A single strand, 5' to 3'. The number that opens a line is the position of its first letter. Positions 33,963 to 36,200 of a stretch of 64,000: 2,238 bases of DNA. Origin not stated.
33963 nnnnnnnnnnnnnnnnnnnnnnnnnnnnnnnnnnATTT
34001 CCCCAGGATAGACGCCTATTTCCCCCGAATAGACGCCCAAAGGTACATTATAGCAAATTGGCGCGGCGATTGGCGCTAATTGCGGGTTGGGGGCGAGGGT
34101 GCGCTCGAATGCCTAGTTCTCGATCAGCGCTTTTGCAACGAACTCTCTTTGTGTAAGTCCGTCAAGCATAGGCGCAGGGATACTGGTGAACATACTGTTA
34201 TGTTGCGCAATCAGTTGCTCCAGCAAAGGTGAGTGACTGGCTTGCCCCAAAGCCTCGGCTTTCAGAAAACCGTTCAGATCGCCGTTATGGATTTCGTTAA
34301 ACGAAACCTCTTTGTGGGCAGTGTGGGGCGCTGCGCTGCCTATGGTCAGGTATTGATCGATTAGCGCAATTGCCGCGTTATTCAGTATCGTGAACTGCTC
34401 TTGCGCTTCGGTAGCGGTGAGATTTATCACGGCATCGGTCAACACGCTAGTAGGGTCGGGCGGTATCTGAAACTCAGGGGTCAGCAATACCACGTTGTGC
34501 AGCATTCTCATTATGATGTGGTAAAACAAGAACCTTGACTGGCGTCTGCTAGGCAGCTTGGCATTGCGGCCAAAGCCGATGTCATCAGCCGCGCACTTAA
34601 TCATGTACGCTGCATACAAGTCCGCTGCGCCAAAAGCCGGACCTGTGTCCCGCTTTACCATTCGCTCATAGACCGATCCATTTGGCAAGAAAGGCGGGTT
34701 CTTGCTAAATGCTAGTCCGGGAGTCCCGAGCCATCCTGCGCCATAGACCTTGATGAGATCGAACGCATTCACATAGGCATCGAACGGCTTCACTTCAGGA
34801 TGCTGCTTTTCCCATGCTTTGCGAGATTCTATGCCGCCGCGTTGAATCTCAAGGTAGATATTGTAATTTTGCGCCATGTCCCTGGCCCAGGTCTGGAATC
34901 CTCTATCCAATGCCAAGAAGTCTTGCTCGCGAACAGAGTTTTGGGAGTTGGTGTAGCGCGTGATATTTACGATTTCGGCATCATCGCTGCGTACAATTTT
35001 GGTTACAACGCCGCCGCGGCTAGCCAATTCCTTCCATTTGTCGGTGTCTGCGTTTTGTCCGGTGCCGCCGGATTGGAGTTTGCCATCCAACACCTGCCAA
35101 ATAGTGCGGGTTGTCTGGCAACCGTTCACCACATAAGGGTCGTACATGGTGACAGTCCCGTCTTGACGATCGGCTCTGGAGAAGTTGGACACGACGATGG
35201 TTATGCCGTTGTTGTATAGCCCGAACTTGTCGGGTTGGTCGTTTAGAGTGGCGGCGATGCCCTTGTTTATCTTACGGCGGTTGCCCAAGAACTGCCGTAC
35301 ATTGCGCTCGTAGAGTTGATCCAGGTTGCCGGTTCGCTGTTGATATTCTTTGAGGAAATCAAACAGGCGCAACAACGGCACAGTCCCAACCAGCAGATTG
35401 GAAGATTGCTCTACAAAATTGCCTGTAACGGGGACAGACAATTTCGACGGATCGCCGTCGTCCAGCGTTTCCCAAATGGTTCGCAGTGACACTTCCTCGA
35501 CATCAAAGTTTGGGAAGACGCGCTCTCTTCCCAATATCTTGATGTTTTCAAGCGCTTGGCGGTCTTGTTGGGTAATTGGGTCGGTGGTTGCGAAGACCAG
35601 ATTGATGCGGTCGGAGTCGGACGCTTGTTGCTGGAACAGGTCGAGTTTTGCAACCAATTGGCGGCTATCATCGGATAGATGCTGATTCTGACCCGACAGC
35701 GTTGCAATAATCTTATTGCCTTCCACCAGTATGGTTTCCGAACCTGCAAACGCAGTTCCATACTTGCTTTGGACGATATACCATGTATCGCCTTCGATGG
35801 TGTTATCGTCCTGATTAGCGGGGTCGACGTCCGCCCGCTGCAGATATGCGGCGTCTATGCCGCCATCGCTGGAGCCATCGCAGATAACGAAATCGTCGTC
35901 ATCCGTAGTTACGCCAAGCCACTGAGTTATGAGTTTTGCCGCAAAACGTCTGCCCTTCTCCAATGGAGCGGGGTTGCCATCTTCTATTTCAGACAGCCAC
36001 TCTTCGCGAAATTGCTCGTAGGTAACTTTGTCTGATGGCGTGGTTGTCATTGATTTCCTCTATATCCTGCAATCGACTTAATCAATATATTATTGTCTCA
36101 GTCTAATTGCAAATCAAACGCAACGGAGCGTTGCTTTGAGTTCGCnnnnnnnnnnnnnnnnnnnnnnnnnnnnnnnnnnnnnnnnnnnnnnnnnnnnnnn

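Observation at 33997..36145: AIPR-family abortive-infection gene wedged between adk and map inside the ribosomal spc/alpha supercluster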

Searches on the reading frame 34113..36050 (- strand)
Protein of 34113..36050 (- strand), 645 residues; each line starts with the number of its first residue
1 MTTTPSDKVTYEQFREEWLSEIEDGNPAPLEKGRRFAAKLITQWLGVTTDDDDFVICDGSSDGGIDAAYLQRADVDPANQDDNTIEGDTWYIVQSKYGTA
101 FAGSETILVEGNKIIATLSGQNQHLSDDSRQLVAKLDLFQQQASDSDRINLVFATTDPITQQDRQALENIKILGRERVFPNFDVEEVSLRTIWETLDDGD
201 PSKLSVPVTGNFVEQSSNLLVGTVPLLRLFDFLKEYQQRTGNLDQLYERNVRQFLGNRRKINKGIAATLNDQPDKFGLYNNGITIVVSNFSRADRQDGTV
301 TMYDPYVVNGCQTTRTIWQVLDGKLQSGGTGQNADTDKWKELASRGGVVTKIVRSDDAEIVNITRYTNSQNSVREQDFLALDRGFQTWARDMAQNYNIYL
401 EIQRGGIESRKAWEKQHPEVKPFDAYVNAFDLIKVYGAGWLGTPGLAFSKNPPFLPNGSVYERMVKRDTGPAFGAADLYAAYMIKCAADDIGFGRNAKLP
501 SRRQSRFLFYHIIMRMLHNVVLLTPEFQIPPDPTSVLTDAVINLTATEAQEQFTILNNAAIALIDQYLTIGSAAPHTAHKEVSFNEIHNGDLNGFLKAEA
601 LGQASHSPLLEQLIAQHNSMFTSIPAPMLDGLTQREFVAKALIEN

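Call 3: search_protein_families(library=pfam, proteins=[window:34113-36050:-], max_evalue=0.01)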
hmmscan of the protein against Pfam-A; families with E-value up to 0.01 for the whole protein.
window:34113-36050:- (645 aa): 1 family
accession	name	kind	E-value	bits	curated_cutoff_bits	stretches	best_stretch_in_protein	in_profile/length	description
PF10592.14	AIPR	-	2.2e-41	142.9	25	1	247-465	1-227/308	AIPR protein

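Call 4: search_protein_families(library=padloc, proteins=[window:34113-36050:-], max_evalue=0.01)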
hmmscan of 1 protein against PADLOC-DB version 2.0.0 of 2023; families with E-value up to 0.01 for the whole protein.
window:34113-36050:- (645 aa): 2 families
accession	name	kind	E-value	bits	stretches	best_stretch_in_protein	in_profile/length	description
PDLC02357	AbiU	-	3.2e-39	133.5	1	35-383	27-359/537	AbiU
PDLC02207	MzaE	-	5.3e-13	46.4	1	245-384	243-377/598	-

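Call 5: search_protein_families(library=ncbifam, proteins=[window:34113-36050:-], max_evalue=0.01)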
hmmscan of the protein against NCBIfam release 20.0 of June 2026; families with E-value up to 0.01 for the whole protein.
window:34113-36050:- (645 aa): 1 family
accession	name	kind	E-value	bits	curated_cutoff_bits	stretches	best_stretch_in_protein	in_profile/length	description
NF041935.1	MzaE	equivalog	4.5e-17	61.8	1050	1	245-380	242-373/593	MZA anti-phage system associated AIPR family protein MzaE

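Call 9: find_encoding_contigs(protein=window:34113-36050:-, flank=10000, max_places=10)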
Protein window:34113-36050:- (645 aa): no gene with exactly this product is on record in the collection.

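Call 10: find_homologous_proteins(query=window:34113-36050:-, max_evalue=0.00001)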
Query window:34113-36050:- (645 aa): 1788 proteins with E <= 0.00001 among 8000 candidates; the best 120 are listed.
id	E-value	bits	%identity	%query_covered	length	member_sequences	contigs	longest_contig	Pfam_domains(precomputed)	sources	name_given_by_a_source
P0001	0.0e+0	1445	98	100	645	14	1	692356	PF10592.15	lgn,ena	-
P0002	0.0e+0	1347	92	100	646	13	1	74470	PF10592.15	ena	-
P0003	0.0e+0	1314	90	100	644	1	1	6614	PF10592.15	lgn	-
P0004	0.0e+0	1070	75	99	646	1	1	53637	PF10592.15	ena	-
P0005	0.0e+0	1070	75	99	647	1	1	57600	PF10592.15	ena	-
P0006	0.0e+0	1067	75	99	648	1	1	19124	PF10592.15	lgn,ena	-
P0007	0.0e+0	1043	74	94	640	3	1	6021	PF10592.15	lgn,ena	-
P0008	0.0e+0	1029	72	100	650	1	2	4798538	PF10592.15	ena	-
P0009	0.0e+0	1025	69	100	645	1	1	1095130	PF10592.15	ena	-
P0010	0.0e+0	1023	70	100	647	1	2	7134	PF10592.15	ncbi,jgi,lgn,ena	-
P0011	0.0e+0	1023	71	99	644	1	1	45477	PF10592.15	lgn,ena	-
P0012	1.5e-298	1010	70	100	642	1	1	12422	PF10592.15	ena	-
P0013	2.3e-298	1009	69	100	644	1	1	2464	PF10592.15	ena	-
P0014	2.6e-298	1009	69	99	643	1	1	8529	PF10592.15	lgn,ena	-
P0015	4.1e-298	1008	70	98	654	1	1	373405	PF10592.15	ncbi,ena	-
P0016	4.4e-298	1008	71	100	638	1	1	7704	PF10592.15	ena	-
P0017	3.8e-297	1005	70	100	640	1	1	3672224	PF10592.15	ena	-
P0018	8.4e-297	1004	69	99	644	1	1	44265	PF10592.15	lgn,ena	-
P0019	1.9e-296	1003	69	99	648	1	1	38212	PF10592.15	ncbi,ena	-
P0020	2.0e-296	1003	69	100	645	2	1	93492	PF10592.15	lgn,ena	-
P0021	5.4e-296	1001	68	100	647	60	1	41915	PF10592.15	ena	-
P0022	3.4e-295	999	69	100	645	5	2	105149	PF10592.15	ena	-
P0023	9.3e-295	997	69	100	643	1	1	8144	PF10592.15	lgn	-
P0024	3.6e-294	995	71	100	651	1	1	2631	PF10592.15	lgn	-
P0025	6.6e-294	994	69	99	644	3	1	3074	PF10592.15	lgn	-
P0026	3.1e-293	992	70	100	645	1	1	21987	PF10592.15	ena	-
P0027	4.1e-293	992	69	100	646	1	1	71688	PF10592.15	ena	-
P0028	6.0e-293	991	69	100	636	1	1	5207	PF10592.15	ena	-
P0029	1.2e-292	990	70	99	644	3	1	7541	PF10592.15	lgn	-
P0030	2.2e-292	989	69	99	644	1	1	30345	PF10592.15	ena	-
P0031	2.7e-292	989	68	100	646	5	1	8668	PF10592.15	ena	-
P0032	7.1e-292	988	67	100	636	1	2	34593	PF10592.15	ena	-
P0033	4.4e-291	985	68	98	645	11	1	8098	PF10592.15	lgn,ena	-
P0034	1.2e-290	983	70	99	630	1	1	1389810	PF10592.15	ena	-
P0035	4.1e-290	982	69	99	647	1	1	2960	PF10592.15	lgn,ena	-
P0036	5.5e-290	981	70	96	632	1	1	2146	PF10592.15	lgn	-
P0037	8.0e-290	981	68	99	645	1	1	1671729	PF10592.15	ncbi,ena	-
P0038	9.3e-290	981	69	100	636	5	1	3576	PF10592.15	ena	-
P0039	1.9e-289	980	68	100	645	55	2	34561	PF10592.15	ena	-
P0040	3.2e-289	979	68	98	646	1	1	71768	PF10592.15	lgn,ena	-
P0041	3.9e-289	979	69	96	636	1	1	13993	PF10592.15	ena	-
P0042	4.7e-289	978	70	96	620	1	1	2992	PF10592.15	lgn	-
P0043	1.7e-288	976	68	99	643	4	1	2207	PF10592.15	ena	-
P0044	1.7e-288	976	68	99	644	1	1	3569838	PF10592.15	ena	-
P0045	2.9e-288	976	68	100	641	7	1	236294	PF10592.15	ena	-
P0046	4.3e-288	975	67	100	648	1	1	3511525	PF10592.15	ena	-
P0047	4.8e-288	975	69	99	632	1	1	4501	PF10592.15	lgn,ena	-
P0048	1.7e-287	973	67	100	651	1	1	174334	PF10592.15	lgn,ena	-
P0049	1.8e-287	973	67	99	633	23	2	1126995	PF10592.15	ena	-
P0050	7.8e-287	971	68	99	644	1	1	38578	PF10592.15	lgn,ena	-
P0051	8.3e-287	971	69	99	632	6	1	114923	PF10592.15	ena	-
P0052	1.2e-286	970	68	100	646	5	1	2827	PF10592.15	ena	-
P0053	2.1e-286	970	66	99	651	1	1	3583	PF10592.15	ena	-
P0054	1.3e-285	967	67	100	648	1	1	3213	PF10592.15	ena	-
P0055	1.4e-285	967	67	100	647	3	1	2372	PF10592.15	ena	-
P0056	3.3e-285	966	69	96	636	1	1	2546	PF10592.15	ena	-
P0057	3.8e-285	965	69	99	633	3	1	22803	PF10592.15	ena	-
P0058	1.4e-284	963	68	99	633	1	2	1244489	PF10592.15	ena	-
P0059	1.9e-284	963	65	100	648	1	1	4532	PF10592.15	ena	-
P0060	2.7e-284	963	67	99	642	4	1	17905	PF10592.15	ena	-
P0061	8.5e-284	961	68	99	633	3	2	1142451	PF10592.15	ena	-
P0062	1.0e-283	961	67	100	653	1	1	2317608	PF10592.15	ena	-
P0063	2.9e-283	959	66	100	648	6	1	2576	PF10592.15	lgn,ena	-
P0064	5.2e-283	958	68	99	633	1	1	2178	PF10592.15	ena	-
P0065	9.2e-283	957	67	100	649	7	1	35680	PF10592.15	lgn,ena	-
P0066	9.8e-283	957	66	100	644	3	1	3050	PF10592.15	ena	-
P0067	3.0e-281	953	68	99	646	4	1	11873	PF10592.15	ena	-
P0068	6.7e-281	951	65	100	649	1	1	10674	PF10592.15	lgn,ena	-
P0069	7.2e-281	951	67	99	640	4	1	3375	PF10592.15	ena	-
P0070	1.5e-280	950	67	99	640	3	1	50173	PF10592.15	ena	-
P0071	5.9e-280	948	67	99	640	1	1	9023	PF10592.15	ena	-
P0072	1.5e-279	947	69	96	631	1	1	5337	PF10592.15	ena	-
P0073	7.4e-279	945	67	99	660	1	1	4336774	PF10592.15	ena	-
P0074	2.1e-278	943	67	99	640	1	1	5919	PF10592.15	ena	-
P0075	2.2e-278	943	66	96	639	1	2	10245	PF10592.15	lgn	-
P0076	4.1e-278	942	67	98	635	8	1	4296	PF10592.15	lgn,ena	-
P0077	5.3e-278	942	67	100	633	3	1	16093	PF10592.15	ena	-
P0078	2.8e-277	939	67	98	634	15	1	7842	PF10592.15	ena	-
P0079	3.4e-277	939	67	96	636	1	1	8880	PF10592.15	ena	-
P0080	4.6e-277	939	65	100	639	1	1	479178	PF10592.15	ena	-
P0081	7.5e-277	938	65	100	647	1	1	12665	PF10592.15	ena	-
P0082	9.5e-277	938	65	100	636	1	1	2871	PF10592.15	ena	-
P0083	1.4e-276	937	65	99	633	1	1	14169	PF10592.15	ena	-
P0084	4.5e-276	935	67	98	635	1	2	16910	PF10592.15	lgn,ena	-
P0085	5.4e-276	935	65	100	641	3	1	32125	PF10592.15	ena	-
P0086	5.6e-276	935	66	99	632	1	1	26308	PF10592.15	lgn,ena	-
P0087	2.4e-275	933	65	99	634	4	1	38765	PF10592.15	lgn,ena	-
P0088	2.5e-275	933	65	99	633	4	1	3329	PF10592.15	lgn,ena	-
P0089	3.4e-275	932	66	96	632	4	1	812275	PF10592.15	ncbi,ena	-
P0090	3.7e-275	932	65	99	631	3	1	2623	PF10592.15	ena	-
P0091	4.2e-275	932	64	100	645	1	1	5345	PF10592.15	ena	-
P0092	5.6e-275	932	67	96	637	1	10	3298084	PF10592.15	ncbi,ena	-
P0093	5.8e-275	932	65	100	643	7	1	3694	PF10592.15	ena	-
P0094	6.2e-275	932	65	100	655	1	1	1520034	PF10592.15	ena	-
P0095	9.2e-275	931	67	94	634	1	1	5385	PF10592.15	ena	-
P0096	2.1e-274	930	65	100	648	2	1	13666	PF10592.15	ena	-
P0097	1.2e-273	927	65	100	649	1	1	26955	PF10592.15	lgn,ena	-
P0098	2.1e-273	927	67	98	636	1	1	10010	PF10592.15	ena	-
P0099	2.4e-273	926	64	100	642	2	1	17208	PF10592.15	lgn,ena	-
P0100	2.8e-273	926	65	99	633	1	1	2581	PF10592.15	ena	-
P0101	8.5e-273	925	64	100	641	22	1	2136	PF10592.15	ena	-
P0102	8.8e-273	925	72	87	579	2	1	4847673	PF10592.15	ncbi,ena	-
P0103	2.6e-272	923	66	96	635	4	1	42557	PF10592.15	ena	-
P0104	4.0e-272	922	64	100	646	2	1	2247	PF10592.15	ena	-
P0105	4.5e-272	922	65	99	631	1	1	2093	PF10592.15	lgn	-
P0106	1.2e-271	921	64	100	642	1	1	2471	PF10592.15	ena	-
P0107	2.3e-271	920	64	100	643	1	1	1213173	PF10592.15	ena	-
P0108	3.1e-271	919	65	99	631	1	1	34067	PF10592.15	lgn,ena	-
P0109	7.9e-271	918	64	99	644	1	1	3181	PF10592.15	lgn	-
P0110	8.7e-270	915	64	100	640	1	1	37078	PF10592.15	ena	-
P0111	2.0e-269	913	64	99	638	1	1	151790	PF10592.15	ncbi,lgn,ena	-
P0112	2.1e-269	913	65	99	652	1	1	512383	PF10592.15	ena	-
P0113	3.0e-269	913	65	99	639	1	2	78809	PF10592.15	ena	-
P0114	6.8e-269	912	63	100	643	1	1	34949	PF10592.15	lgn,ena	-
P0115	3.3e-268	909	64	100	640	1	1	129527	PF10592.15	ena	-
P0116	5.4e-268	909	64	100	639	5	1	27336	PF10592.15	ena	-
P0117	7.8e-268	908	63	100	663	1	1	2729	PF10592.15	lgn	-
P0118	8.1e-268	908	64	99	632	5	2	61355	PF10592.15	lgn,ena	-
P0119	1.0e-267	908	65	99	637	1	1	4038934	PF10592.15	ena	-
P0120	1.0e-267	908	63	100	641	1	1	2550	PF10592.15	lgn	-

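Call 11: find_encoding_contigs(protein=P0001, flank=6000, max_places=3)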
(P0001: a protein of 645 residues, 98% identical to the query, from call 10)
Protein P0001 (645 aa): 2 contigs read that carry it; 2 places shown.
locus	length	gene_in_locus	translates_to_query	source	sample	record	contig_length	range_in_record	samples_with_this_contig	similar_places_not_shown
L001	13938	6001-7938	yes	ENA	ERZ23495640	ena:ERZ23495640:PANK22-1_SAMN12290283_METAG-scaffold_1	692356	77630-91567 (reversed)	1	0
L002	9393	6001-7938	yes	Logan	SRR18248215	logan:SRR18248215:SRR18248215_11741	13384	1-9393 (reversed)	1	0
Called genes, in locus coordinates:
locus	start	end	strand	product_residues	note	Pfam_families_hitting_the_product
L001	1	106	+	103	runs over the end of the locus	PF00467:KOW, PF17136:ribosomal_L24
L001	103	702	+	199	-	PF00281:Ribosomal_L5, PF00673:Ribosomal_L5_C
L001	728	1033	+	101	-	PF00253:Ribosomal_S14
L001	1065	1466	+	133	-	PF00410:Ribosomal_S8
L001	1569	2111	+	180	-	PF00347:Ribosomal_L6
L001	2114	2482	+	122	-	PF00861:Ribosomal_L18p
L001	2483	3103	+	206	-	PF00333:Ribosomal_S5, PF03719:Ribosomal_S5_C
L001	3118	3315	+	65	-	PF00327:Ribosomal_L30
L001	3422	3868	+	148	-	PF00828:Ribosomal_L27A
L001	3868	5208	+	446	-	PF00344:SecY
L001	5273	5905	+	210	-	PF00406:ADK, PF13207:AAA_17, PF13238:AAA_18 (weak), PF05191:ADK_lid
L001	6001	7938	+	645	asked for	PF10592:AIPR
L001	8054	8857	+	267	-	PF00557:Peptidase_M24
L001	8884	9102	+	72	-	PF01176:eIF-1a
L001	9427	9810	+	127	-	PF00416:Ribosomal_S13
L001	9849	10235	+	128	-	PF00411:Ribosomal_S11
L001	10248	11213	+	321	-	PF24400:DUF7544 (weak), PF25231:DUF7847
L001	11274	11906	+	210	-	PF00163:Ribosomal_S4, PF01479:S4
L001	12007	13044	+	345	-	PF01193:RNA_pol_L, PF01000:RNA_pol_A_bac, PF03118:RNA_pol_A_CTD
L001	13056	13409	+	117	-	PF01196:Ribosomal_L17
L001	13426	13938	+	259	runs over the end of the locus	PF01416:PseudoU_synth_1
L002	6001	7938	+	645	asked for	PF10592:AIPR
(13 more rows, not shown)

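Call 12: find_encoding_contigs(protein=P0004, flank=6000, max_places=3)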
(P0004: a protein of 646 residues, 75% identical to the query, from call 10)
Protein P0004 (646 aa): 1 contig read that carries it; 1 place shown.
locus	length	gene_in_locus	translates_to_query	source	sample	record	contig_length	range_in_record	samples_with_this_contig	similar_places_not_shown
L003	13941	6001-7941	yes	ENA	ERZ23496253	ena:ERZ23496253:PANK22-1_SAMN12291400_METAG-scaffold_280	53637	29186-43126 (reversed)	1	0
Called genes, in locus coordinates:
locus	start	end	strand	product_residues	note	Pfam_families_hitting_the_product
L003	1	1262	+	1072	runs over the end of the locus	PF25596:CPSase_L_D1, PF02786:CPSase_L_D2, PF07478:Dala_Dala_lig_C (weak), PF02787:CPSase_L_D3, PF25596:CPSase_L_D1, PF02786:CPSase_L_D2, PF15632:ATPgrasp_Ter (weak), PF02142:MGS, +3 more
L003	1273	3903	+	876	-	PF13181:TPR_8 (faint), PF13428:TPR_14 (faint), PF07719:TPR_2 (faint), PF13174:TPR_6 (faint), PF13424:TPR_12 (faint), PF13432:TPR_16 (faint), PF13525:YfiO (faint), PF14559:TPR_19 (faint), +1 more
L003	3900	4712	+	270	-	PF10418:DHODB_Fe-S_bind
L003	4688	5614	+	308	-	PF01180:DHO_dh, PF01207:Dus (faint), PF03060:NMO (weak)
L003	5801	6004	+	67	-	-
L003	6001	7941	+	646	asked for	PF10592:AIPR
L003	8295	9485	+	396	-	PF13173:AAA_14, PF13635:DUF4143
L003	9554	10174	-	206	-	PF01135:PCMT, PF13847:Methyltransf_31 (weak), PF13649:Methyltransf_25 (weak)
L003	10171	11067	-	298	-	PF01075:Glyco_transf_9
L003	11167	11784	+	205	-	PF00297:Ribosomal_L3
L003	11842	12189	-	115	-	PF11969:DcpS_C, PF01230:HIT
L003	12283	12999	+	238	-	PF00535:Glycos_transf_2, PF10111:Glyco_tranf_2_2, PF13641:Glyco_tranf_2_3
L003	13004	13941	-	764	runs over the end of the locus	PF13347:MFS_2, PF07690:MFS_1, PF13646:HEAT_2, PF02985:HEAT (faint), PF03130:HEAT_PBS (faint), PF13646:HEAT_2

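Call 13: find_encoding_contigs(protein=P0008, flank=6000, max_places=3)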
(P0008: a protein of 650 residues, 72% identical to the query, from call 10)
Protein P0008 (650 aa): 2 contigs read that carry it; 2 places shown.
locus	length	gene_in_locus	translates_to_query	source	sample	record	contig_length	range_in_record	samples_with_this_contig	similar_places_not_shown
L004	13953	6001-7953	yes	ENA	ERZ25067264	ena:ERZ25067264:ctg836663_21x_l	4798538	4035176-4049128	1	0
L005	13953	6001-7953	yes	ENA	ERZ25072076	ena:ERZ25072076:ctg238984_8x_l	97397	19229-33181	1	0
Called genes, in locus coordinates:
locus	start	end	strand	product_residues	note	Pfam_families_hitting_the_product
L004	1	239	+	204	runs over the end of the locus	PF00174:Oxidored_molyb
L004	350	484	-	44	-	-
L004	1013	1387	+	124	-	PF13411:MerR_1, PF13591:MerR_2 (weak), PF00376:MerR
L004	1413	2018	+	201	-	PF01025:GrpE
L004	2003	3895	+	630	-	PF00012:HSP70, PF06723:MreB_Mbl, PF02782:FGGY_C (faint)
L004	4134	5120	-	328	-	PF12006:DUF3500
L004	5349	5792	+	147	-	PF03473:MOSC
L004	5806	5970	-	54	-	-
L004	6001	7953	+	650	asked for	PF10592:AIPR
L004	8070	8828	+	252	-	PF01738:DLH, PF00326:Peptidase_S9 (faint), PF08840:BAAT_C (faint)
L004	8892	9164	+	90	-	PF19812:DUF6295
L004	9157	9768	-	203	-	PF02577:BFN_dom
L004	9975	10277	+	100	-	PF09386:ParD (weak)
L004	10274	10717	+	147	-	PF01850:PIN, PF10130:PIN_2 (weak)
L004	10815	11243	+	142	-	PF18899:DUF5655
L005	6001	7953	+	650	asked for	PF10592:AIPR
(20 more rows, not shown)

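Call 14: find_encoding_contigs(protein=P0002, flank=6000, max_places=3)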
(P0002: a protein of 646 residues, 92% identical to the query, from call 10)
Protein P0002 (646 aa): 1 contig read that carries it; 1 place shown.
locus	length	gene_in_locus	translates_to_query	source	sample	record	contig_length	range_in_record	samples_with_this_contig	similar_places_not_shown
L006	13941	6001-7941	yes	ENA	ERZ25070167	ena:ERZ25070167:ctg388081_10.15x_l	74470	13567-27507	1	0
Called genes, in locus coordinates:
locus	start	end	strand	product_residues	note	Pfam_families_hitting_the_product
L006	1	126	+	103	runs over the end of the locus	PF00467:KOW, PF17136:ribosomal_L24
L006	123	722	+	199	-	PF00281:Ribosomal_L5, PF00673:Ribosomal_L5_C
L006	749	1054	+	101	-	PF00253:Ribosomal_S14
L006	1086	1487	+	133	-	PF00410:Ribosomal_S8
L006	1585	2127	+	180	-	PF00347:Ribosomal_L6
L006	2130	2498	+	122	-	PF00861:Ribosomal_L18p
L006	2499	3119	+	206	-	PF00333:Ribosomal_S5, PF03719:Ribosomal_S5_C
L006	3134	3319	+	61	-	PF00327:Ribosomal_L30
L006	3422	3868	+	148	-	PF00828:Ribosomal_L27A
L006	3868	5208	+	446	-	PF00344:SecY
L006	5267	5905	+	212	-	PF00406:ADK, PF13207:AAA_17, PF13238:AAA_18 (weak), PF05191:ADK_lid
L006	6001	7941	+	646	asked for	PF10592:AIPR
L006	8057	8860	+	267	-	PF00557:Peptidase_M24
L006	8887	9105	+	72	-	PF01176:eIF-1a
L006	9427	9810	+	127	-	PF00416:Ribosomal_S13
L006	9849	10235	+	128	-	PF00411:Ribosomal_S11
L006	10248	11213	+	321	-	PF24400:DUF7544 (weak), PF25231:DUF7847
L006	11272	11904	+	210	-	PF00163:Ribosomal_S4, PF01479:S4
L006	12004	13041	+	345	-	PF01193:RNA_pol_L, PF01000:RNA_pol_A_bac, PF03118:RNA_pol_A_CTD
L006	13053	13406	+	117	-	PF01196:Ribosomal_L17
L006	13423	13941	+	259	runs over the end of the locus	PF01416:PseudoU_synth_1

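Call 15: find_encoding_contigs(protein=P0003, flank=6000, max_places=3)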
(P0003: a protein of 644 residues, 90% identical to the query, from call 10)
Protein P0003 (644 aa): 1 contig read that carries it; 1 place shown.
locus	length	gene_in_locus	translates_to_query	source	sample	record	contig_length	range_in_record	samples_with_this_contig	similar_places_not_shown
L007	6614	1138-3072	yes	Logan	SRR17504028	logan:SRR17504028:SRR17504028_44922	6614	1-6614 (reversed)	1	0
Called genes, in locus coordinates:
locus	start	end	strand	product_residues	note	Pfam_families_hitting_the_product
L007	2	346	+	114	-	?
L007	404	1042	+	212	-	PF00406:ADK, PF13207:AAA_17, PF13238:AAA_18 (weak), PF05191:ADK_lid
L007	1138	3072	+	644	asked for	PF10592:AIPR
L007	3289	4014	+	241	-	PF00557:Peptidase_M24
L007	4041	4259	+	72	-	PF01176:eIF-1a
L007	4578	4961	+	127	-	PF00416:Ribosomal_S13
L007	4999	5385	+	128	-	PF00411:Ribosomal_S11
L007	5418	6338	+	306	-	PF25231:DUF7847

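Call 28: search_solved_structures(query=window:34113-36050:-, max_evalue=1, show_alignments=2)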
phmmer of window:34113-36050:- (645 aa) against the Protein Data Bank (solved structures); distinct sequences matched with E-value up to 1: 0.
